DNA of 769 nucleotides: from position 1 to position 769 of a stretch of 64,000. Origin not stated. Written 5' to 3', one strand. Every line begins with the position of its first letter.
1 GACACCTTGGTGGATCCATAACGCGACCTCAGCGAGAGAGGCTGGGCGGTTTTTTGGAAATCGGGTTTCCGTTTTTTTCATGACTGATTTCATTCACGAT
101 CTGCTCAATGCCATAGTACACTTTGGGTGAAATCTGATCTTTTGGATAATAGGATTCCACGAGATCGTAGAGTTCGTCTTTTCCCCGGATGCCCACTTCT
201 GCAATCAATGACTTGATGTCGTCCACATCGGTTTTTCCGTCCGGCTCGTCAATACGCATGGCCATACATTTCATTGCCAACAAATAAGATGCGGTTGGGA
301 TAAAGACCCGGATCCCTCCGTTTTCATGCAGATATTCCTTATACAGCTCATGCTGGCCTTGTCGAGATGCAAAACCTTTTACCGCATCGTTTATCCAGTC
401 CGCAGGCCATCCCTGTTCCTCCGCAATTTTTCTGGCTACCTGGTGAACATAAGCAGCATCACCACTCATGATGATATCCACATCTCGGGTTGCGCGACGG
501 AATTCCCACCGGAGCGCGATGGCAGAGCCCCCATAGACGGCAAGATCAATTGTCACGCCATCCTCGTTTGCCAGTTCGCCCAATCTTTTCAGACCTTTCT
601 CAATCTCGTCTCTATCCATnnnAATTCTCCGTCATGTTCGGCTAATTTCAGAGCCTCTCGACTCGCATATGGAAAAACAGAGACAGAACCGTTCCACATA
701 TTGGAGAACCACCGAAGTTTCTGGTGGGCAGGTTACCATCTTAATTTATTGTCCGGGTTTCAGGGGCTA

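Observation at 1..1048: Low-GC segment with a nucleotidyltransferase-fold gene abutting the 3' end of tRNA-Ala(CGC): possible edge of an integrated element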

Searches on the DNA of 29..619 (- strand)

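Call 57: search_rna_families(source=L001, start=9400, end=11300, threshold=evalue, max_evalue=1)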
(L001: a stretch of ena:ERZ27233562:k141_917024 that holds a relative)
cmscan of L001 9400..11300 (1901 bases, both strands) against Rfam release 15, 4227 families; matches with E-value up to 1: 1.
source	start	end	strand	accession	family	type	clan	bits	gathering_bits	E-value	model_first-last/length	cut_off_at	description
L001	9572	9644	+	RF00005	tRNA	Gene; tRNA;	CL00001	61.2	29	2.4e-12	1-71/71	no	tRNA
